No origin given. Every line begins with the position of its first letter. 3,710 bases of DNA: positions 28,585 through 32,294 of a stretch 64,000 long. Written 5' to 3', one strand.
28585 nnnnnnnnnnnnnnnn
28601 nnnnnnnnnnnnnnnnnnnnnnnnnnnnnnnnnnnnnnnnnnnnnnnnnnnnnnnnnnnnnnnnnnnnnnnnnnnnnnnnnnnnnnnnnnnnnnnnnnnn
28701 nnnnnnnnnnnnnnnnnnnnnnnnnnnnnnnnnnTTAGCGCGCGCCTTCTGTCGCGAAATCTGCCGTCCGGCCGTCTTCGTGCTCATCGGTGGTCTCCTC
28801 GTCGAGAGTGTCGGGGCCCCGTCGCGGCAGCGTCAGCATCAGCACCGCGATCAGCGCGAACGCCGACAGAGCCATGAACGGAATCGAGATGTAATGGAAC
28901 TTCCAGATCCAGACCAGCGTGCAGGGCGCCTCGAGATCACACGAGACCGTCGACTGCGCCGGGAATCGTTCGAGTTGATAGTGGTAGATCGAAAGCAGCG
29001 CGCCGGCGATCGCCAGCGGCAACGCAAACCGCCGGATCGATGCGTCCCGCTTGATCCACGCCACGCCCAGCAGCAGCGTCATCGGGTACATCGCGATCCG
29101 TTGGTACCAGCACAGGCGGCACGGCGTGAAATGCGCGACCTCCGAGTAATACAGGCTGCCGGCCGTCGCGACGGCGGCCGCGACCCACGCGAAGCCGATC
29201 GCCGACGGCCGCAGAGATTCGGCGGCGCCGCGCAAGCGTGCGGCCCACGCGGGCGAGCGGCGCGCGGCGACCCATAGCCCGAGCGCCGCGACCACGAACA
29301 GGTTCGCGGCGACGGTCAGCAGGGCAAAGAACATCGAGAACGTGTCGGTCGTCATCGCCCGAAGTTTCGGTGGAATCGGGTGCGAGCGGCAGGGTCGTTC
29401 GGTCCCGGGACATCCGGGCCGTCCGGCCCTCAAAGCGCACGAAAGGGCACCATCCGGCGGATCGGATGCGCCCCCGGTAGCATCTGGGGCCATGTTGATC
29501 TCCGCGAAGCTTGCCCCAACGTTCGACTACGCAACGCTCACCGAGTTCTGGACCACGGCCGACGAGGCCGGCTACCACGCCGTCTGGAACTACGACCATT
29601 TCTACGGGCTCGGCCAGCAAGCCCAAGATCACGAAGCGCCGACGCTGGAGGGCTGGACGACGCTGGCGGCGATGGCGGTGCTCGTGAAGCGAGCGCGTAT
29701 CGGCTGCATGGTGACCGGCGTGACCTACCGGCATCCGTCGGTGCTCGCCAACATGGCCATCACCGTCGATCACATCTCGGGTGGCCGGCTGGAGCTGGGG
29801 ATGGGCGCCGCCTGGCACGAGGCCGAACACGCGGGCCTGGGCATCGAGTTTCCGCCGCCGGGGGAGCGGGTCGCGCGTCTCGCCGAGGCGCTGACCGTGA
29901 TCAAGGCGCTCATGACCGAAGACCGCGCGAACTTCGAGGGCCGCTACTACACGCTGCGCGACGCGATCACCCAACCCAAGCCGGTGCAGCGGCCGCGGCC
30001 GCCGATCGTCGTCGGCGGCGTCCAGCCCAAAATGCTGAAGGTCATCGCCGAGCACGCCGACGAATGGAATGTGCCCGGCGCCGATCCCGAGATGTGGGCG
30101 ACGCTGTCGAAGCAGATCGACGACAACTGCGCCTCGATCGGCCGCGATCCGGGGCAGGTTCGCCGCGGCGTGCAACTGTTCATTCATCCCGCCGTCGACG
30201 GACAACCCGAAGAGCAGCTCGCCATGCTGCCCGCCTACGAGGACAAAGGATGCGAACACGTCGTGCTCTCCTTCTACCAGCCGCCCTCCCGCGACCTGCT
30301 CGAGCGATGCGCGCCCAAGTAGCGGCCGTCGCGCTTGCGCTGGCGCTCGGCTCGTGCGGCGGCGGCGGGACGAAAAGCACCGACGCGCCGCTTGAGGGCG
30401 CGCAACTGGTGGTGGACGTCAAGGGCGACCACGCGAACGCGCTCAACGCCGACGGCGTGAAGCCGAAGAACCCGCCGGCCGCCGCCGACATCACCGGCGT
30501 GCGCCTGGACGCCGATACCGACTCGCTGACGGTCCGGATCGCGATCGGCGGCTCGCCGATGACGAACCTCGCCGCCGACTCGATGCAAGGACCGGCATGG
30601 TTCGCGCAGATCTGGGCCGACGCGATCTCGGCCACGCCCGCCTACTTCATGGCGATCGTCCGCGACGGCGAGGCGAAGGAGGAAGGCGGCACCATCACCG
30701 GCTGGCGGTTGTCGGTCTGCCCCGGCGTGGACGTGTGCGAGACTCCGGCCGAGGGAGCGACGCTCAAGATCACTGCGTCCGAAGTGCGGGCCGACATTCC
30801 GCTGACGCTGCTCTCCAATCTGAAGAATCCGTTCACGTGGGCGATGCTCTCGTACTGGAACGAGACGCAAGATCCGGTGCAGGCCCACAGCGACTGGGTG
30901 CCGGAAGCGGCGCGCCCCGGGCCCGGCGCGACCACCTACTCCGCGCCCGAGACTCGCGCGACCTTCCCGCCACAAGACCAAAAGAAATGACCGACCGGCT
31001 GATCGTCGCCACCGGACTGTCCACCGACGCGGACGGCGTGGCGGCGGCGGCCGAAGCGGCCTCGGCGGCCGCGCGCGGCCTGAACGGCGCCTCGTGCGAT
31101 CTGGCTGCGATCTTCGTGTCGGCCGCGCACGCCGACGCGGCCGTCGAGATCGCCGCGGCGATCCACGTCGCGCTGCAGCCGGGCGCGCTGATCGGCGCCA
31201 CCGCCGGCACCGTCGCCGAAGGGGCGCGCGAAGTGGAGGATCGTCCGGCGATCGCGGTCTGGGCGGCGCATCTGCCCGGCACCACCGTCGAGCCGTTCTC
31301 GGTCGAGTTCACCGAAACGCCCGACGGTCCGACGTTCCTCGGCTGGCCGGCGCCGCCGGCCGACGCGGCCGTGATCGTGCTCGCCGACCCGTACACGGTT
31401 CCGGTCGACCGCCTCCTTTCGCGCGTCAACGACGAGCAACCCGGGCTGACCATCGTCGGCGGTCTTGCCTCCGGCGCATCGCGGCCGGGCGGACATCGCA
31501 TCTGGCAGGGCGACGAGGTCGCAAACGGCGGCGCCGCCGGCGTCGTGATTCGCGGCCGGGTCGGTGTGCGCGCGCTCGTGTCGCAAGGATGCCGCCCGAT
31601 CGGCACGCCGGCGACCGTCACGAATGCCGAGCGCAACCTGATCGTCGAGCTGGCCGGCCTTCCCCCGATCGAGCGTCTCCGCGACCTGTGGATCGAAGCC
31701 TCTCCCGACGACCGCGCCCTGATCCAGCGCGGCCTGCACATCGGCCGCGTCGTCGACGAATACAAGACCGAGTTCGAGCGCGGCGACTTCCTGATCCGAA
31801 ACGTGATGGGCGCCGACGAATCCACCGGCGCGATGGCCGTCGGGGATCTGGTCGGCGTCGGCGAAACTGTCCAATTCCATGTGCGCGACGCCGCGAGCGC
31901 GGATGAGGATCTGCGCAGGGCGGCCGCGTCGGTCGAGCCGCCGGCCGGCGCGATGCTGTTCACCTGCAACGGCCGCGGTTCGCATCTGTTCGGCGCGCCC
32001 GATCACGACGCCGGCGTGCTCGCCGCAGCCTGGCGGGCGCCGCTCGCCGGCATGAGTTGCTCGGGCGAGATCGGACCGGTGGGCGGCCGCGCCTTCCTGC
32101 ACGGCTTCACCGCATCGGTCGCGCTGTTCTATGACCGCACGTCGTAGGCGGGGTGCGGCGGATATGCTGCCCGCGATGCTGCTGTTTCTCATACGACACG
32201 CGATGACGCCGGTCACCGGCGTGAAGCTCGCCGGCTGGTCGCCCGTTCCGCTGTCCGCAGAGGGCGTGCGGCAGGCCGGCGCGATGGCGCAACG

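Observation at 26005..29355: Lysyl-oxidase-like copper enzyme beside a DsbB-TlpA-GDPD envelope redox operon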

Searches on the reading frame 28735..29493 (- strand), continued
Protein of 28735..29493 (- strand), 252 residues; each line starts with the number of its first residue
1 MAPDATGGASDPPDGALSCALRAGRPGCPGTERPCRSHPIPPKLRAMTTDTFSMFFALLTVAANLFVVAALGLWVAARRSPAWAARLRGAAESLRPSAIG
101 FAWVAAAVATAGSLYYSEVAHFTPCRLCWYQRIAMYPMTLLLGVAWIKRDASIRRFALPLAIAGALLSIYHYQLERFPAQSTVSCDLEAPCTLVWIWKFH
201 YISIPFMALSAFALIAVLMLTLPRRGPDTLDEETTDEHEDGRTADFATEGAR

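Call 59: search_protein_families(library=pfam, alignment_id=A3, max_evalue=0.0001)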
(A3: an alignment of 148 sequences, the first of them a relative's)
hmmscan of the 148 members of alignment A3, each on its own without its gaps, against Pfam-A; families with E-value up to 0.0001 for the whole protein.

A. member 1, L092:2567-3649:+ (361 aa): 0 families

B. families by the number of members that match (of 148 scanned): 219 families (the first 25 are shown)
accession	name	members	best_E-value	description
PF00535.33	Glycos_transf_2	4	3.9e-30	Glycosyl transferase family 2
PF13561.12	adh_short_C2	3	3.2e-86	Enoyl-(Acyl carrier protein) reductase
PF00106.31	adh_short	3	2.6e-58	short chain dehydrogenase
PF01370.27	Epimerase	3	9.6e-45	NAD dependent epimerase/dehydratase family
PF00582.32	Usp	3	2.6e-31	Universal stress protein family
PF08281.18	Sigma70_r4_2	3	4.4e-15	Sigma-70, region 4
PF08534.16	Redoxin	3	8.1e-14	Redoxin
PF13460.12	NAD_binding_10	3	3.5e-13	NAD(P)H-binding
PF00578.27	AhpC-TSA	3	3.7e-10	AhpC/TSA family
PF01969.22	Ni_insertion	2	1.1e-123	Nickel insertion protein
PF00266.25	Aminotran_5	2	9.7e-81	Aminotransferase class-V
PF01297.22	ZnuA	2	5.2e-70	Zinc-uptake complex component A periplasmic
PF02826.25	2-Hacid_dh_C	2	2.6e-68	D-isomer specific 2-hydroxyacid dehydrogenase, NAD binding domain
PF00950.22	ABC-3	2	3.8e-66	ABC 3 transport family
PF00155.27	Aminotran_1_2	2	4.9e-64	Aminotransferase class I and II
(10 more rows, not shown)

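Call 71: search_solved_structures(query=window:28735-29355:-, max_evalue=0.01)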
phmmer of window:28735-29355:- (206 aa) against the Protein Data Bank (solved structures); distinct sequences matched with E-value up to 0.01: 0.

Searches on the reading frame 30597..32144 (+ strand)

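Call 42: search_protein_families(library=pfam, proteins=[window:30597-32144:+], max_evalue=0.1)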
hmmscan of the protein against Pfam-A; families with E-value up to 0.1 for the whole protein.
window:30597-32144:+ (516 aa): 2 families
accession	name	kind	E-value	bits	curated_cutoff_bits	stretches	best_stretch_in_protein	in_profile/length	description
PF08495.15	FIST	-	1e-27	97.7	23.2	1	168-354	1-188/189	FIST N domain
PF10442.14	FIST_C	-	1.3e-21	77.5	28.5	1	365-494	9-131/131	FIST C domain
